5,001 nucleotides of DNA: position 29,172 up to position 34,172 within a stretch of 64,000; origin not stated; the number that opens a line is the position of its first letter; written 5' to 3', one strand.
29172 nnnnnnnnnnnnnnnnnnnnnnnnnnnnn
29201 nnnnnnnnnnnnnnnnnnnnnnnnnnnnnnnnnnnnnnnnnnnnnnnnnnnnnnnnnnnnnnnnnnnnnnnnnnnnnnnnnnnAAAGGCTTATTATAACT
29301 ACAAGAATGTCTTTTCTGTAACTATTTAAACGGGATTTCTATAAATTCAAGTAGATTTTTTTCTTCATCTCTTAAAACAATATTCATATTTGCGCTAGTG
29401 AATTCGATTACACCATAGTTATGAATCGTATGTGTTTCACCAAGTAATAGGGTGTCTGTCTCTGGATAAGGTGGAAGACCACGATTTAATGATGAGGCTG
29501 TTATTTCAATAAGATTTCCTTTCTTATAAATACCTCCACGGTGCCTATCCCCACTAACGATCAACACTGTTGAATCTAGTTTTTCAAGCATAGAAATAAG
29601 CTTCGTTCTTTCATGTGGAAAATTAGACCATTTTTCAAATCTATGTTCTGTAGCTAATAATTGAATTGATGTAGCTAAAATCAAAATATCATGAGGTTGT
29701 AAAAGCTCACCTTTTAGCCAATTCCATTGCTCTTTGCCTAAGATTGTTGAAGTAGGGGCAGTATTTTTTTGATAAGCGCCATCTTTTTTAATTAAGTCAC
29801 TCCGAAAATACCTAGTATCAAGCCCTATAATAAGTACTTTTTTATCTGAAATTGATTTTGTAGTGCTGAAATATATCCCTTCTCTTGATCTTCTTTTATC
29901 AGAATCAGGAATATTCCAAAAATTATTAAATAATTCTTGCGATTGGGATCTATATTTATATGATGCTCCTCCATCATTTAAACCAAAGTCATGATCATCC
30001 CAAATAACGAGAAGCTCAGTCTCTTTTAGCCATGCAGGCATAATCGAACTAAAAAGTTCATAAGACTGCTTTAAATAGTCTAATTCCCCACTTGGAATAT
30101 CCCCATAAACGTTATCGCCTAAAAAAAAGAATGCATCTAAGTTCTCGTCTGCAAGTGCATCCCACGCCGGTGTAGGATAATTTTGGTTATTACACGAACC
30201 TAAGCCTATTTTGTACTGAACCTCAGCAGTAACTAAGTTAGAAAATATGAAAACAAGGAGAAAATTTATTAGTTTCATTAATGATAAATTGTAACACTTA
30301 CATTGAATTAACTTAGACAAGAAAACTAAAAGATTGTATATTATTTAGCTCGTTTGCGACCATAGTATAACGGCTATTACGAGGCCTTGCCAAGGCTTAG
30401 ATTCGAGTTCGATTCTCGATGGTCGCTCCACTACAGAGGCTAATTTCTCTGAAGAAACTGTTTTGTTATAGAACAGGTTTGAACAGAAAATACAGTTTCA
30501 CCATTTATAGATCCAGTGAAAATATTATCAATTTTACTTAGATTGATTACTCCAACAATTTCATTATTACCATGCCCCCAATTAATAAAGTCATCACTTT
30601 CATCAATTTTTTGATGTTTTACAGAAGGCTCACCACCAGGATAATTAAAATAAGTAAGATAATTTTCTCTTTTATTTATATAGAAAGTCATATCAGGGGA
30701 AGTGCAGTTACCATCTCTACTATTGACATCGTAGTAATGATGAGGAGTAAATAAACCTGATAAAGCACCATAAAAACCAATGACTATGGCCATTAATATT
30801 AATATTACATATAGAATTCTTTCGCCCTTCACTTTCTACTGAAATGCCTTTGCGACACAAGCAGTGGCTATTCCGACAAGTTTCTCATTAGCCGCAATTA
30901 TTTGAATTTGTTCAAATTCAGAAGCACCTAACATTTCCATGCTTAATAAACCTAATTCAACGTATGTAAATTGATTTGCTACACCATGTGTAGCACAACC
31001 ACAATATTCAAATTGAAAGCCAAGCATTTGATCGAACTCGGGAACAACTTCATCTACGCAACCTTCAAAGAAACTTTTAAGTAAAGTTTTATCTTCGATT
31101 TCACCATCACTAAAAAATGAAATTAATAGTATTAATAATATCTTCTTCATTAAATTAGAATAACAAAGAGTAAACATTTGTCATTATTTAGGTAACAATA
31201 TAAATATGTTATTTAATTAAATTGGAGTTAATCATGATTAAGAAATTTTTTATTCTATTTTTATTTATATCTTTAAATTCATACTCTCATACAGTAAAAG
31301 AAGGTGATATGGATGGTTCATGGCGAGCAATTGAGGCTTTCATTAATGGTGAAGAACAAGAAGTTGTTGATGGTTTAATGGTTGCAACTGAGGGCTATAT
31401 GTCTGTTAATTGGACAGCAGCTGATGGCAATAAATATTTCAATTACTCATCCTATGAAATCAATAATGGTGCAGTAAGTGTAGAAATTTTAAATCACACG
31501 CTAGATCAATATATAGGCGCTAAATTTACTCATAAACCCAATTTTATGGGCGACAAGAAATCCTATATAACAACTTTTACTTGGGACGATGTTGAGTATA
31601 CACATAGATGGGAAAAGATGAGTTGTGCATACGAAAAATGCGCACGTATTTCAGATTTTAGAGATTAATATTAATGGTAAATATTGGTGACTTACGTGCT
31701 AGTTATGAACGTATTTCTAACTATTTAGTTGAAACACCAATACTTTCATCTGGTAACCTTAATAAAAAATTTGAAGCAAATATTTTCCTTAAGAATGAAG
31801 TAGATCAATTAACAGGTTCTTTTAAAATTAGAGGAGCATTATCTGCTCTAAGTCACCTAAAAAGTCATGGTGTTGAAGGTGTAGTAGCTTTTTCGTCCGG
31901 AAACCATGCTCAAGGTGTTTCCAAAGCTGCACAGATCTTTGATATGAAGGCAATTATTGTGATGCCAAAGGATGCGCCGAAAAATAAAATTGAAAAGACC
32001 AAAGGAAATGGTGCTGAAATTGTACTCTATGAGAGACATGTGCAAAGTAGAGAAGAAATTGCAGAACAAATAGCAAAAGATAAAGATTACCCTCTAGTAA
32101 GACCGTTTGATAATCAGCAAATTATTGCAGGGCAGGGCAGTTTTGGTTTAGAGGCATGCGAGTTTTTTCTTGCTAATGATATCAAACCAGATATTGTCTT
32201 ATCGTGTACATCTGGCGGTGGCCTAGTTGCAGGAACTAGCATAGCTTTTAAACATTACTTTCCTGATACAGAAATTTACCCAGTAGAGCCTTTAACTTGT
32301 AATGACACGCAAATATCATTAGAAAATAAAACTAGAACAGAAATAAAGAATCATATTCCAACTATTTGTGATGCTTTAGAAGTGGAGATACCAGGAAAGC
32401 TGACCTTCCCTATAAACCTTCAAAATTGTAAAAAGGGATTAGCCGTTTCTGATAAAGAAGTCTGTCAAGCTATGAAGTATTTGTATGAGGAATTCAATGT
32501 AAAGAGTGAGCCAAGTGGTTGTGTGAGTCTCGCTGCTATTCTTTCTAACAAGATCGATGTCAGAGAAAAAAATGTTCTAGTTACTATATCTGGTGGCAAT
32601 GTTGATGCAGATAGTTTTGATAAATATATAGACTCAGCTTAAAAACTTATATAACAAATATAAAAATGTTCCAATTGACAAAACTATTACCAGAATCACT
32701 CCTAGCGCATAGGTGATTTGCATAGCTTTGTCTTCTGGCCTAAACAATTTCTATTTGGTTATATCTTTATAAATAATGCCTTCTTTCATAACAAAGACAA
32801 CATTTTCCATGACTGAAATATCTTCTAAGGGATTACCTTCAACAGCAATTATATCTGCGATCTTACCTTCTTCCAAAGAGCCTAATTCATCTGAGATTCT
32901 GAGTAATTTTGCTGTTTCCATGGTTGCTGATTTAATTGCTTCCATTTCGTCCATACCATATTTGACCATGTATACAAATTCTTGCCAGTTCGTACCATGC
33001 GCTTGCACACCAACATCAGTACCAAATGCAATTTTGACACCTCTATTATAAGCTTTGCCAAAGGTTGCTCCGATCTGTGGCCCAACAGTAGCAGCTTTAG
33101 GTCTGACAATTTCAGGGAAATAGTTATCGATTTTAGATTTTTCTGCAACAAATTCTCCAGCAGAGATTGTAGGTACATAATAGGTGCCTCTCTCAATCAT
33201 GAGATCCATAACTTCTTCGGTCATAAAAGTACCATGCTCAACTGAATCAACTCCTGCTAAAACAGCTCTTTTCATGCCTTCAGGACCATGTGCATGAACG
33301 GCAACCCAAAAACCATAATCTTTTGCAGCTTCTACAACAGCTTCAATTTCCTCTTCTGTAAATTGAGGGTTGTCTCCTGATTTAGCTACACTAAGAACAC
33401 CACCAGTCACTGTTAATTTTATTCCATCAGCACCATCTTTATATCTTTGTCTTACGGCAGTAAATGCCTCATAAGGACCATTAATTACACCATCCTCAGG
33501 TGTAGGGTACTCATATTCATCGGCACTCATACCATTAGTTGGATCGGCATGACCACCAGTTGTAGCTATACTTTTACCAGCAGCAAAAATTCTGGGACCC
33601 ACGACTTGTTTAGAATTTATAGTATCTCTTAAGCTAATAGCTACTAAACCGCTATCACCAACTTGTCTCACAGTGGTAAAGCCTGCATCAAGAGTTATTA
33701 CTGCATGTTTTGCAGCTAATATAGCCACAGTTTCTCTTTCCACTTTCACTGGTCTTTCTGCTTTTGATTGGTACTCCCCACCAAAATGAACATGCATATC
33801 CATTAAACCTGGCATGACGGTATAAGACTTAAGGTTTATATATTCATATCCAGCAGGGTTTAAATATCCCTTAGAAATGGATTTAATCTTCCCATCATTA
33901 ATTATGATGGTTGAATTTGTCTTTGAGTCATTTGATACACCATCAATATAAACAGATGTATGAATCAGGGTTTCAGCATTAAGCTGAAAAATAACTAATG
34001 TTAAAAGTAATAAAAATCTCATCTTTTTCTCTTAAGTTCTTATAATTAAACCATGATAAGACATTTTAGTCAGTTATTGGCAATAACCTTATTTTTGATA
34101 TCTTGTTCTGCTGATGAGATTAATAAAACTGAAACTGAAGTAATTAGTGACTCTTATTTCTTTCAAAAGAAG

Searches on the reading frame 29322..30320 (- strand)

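Call 11: search_protein_families(library=pfam, proteins=[window:29322-30320:-], max_evalue=0.001)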
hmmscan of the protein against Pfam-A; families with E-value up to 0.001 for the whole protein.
window:29322-30320:- (332 aa): 1 family
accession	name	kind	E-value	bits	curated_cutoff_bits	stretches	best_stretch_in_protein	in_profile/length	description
PF09423.15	PhoD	-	1.9e-13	50.7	27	1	164-262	156-266/343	PhoD-like phosphatase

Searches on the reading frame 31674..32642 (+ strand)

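Call 40: search_protein_families(library=pfam, proteins=[window:31674-32642:+], max_evalue=0.001)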
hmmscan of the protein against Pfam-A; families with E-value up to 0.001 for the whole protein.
window:31674-32642:+ (322 aa): 1 family
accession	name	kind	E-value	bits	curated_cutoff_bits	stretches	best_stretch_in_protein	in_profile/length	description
PF00291.31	PALP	-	2.6e-67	227.7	35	1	16-307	3-295/295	Pyridoxal-phosphate dependent enzyme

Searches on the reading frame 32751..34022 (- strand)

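Call 40: search_protein_families(library=pfam, proteins=[window:32751-34022:-], max_evalue=0.001)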
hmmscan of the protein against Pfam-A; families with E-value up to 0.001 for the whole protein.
window:32751-34022:- (423 aa): 2 families
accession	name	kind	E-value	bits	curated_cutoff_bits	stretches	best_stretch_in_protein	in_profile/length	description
PF01979.26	Amidohydro_1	-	2.9e-51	175.2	25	1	68-415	1-342/345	Amidohydrolase family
PF07969.17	Amidohydro_3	-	9.3e-14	52.2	29.7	1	196-399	228-449/472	Amidohydrolase family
